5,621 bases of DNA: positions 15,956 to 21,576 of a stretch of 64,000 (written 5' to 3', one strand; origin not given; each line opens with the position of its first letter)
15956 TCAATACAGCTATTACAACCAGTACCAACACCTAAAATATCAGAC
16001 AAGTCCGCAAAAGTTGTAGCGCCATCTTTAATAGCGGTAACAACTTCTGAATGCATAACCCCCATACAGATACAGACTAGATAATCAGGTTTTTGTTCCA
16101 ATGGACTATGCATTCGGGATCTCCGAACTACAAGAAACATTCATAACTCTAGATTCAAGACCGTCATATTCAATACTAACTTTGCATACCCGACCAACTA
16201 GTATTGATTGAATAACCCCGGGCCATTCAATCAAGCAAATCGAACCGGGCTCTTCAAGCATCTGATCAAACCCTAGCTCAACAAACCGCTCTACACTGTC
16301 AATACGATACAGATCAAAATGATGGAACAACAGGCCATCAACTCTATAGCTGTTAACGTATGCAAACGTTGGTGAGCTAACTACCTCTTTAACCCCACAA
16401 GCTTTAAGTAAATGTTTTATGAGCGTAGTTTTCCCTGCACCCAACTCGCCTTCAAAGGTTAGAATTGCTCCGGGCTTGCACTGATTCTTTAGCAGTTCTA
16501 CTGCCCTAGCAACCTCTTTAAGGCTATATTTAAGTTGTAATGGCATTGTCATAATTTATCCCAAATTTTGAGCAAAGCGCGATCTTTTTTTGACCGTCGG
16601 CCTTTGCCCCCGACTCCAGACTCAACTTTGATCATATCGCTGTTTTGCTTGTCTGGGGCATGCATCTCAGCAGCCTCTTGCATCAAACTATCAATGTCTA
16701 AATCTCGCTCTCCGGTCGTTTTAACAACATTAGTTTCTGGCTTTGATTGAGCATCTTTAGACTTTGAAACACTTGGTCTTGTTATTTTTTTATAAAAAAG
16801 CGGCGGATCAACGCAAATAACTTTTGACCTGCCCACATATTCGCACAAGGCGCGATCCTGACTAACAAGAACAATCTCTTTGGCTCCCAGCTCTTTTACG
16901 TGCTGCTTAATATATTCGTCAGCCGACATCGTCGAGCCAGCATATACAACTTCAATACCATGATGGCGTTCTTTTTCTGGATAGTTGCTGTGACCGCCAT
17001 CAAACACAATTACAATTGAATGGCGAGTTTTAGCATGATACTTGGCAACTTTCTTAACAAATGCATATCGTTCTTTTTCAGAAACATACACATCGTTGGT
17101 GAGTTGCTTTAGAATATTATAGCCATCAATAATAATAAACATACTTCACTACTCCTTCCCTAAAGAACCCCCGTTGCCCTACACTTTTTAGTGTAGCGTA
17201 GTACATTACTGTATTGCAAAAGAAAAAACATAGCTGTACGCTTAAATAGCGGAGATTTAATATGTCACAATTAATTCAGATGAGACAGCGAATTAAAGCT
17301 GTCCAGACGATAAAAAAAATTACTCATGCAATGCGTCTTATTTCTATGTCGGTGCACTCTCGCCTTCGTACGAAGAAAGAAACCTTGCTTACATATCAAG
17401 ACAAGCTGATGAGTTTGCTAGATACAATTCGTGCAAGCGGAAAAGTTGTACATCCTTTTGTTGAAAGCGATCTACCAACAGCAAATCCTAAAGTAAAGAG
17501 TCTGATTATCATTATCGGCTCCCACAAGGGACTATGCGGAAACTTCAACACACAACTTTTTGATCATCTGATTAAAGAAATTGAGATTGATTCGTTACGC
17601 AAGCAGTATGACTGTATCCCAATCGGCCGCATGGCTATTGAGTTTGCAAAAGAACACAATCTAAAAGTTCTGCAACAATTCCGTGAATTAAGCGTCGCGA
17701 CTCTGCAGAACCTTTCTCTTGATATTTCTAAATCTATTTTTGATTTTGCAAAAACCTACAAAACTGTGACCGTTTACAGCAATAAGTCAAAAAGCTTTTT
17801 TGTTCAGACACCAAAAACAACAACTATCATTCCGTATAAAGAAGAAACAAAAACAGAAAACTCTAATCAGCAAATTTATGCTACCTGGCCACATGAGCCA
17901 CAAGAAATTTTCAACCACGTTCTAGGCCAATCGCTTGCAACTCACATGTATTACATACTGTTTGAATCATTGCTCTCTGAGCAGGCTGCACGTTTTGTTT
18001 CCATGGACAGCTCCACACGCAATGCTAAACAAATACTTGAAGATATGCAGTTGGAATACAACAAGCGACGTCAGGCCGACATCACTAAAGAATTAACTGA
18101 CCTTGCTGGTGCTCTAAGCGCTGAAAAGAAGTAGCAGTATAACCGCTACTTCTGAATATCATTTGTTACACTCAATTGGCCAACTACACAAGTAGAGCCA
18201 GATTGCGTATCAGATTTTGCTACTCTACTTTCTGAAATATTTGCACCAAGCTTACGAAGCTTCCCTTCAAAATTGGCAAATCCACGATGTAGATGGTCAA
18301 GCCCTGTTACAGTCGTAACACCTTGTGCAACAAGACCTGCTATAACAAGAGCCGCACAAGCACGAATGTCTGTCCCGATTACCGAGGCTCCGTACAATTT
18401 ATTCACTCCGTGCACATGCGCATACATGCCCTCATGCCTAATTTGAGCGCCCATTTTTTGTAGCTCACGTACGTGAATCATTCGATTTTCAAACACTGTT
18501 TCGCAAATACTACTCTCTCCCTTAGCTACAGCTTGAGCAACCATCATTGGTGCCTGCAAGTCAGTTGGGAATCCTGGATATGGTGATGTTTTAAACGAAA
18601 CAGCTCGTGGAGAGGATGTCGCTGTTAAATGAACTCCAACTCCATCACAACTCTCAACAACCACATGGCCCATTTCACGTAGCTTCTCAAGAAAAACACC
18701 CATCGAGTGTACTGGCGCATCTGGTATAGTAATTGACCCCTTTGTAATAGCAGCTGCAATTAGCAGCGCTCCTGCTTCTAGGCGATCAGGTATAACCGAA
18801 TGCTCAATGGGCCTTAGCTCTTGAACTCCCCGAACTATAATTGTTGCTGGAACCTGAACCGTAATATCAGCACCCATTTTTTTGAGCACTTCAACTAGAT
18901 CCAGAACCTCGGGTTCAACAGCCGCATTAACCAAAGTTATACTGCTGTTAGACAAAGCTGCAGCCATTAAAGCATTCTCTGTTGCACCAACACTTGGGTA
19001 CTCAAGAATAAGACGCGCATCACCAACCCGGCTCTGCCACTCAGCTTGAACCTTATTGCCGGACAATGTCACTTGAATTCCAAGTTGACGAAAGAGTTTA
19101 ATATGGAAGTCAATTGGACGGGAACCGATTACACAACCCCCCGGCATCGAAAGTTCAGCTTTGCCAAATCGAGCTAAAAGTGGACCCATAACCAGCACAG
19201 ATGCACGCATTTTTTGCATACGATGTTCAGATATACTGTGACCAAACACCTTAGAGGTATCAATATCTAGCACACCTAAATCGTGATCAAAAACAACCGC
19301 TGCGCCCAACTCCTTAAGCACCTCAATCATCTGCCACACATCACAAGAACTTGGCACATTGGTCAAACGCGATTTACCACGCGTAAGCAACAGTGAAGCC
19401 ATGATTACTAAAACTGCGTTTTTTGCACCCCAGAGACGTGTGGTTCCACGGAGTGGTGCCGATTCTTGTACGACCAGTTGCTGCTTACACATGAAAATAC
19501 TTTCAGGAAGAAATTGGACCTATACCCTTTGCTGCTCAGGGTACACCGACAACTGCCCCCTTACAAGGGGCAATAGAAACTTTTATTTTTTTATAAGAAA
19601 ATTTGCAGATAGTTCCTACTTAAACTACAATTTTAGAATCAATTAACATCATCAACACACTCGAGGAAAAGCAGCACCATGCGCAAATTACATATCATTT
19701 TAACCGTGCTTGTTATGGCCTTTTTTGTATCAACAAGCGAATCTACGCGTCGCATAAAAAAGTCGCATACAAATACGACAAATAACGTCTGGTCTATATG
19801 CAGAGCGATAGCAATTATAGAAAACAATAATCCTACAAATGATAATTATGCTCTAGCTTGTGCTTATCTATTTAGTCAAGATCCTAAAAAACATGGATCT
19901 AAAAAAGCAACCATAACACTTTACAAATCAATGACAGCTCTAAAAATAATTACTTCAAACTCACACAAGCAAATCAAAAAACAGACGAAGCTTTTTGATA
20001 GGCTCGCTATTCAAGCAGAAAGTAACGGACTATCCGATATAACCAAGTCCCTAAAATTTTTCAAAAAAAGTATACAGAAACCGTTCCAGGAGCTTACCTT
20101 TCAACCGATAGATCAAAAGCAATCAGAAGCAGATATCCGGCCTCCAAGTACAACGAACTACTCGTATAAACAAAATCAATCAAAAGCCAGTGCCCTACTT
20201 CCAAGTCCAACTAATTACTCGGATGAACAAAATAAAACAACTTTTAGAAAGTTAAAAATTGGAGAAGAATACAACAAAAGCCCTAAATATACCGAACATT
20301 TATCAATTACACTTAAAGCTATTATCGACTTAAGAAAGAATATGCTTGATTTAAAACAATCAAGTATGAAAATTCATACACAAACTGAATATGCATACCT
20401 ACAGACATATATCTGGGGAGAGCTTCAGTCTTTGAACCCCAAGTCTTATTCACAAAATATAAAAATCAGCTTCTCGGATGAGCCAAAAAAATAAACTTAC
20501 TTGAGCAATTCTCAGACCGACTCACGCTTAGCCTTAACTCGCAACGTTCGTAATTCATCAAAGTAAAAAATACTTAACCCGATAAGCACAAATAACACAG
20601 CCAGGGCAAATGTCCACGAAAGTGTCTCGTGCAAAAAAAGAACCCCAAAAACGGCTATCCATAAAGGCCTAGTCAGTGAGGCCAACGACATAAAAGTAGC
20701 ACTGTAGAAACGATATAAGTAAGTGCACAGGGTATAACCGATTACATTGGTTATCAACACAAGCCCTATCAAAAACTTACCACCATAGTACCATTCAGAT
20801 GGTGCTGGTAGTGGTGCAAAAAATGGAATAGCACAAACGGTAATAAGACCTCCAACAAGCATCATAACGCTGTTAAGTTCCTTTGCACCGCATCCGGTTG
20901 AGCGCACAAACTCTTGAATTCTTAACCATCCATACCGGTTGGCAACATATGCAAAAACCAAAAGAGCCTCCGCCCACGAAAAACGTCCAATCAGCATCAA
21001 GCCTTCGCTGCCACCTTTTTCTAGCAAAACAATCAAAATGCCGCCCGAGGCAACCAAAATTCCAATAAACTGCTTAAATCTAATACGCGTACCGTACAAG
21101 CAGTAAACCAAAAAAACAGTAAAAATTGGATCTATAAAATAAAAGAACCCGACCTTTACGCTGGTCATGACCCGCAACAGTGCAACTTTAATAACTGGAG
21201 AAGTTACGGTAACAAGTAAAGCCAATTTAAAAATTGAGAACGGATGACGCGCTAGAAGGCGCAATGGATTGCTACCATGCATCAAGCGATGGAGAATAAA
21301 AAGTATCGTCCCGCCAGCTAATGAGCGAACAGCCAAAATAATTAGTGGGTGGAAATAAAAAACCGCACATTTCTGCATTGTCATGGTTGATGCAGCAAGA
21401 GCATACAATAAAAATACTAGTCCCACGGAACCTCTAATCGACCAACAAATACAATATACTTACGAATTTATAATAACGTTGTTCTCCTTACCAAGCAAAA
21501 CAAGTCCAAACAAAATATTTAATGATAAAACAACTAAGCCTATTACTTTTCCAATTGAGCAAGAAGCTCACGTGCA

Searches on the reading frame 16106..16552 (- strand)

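Call 93: search_protein_families(library=pfam, proteins=[window:16106-16552:-], max_evalue=0.001)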
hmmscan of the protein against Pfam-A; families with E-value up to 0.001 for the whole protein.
window:16106-16552:- (148 aa): 1 family
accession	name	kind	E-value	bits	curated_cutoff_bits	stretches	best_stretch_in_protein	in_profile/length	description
PF02367.23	TsaE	-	3.4e-32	111.5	26.6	1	11-131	4-122/128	Threonylcarbamoyl adenosine biosynthesis protein TsaE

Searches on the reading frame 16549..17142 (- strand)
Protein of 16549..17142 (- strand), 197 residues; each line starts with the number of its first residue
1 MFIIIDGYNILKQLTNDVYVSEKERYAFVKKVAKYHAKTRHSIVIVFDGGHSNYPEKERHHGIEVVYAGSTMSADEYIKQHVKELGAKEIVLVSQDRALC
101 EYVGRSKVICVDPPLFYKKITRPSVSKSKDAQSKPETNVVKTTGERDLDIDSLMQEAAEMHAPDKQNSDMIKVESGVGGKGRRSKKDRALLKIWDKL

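Call 93: search_protein_families(library=pfam, proteins=[window:16549-17142:-], max_evalue=0.001)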
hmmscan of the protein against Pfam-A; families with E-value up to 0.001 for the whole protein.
window:16549-17142:- (197 aa): 1 family
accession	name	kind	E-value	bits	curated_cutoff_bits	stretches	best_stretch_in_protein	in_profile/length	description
PF05991.17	NYN_YacP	-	6.3e-21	75.5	24.6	1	3-137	1-144/166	YacP-like NYN domain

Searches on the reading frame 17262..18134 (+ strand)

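Call 93: search_protein_families(library=pfam, proteins=[window:17262-18134:+], max_evalue=0.001)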
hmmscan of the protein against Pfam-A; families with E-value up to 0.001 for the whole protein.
window:17262-18134:+ (290 aa): 1 family
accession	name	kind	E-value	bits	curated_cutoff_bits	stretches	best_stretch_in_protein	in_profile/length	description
PF00231.24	ATP-synt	-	2.9e-60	204.9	39.9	1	4-287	2-284/285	ATP synthase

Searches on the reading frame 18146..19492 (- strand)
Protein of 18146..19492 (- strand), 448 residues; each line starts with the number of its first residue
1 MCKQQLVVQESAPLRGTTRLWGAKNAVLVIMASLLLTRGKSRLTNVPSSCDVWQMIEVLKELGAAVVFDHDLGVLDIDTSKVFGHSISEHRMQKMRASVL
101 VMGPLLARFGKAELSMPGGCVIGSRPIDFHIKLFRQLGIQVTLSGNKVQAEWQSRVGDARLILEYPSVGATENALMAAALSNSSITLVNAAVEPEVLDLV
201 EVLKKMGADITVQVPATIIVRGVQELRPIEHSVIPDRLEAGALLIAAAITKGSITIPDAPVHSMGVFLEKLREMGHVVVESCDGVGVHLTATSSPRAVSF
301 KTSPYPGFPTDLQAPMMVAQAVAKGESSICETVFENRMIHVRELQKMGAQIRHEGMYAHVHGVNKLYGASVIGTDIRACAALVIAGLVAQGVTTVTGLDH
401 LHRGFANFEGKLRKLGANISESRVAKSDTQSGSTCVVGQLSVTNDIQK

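Call 93: search_protein_families(library=pfam, proteins=[window:18146-19492:-], max_evalue=0.001)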
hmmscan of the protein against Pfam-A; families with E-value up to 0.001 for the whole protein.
window:18146-19492:- (448 aa): 1 family
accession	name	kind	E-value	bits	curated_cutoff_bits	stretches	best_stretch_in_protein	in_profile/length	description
PF00275.25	EPSP_synthase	-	9.8e-90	301.7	22.8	1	9-412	2-417/417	EPSP synthase (3-phosphoshikimate 1-carboxyvinyltransferase)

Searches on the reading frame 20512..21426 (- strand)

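Call 93: search_protein_families(library=pfam, proteins=[window:20512-21426:-], max_evalue=0.001)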
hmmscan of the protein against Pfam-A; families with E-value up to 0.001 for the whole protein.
window:20512-21426:- (304 aa): 1 family
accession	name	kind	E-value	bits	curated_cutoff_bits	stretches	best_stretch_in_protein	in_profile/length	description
PF00892.27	EamA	-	8.8e-21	75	28.2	2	3-134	6-134/135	EamA-like transporter family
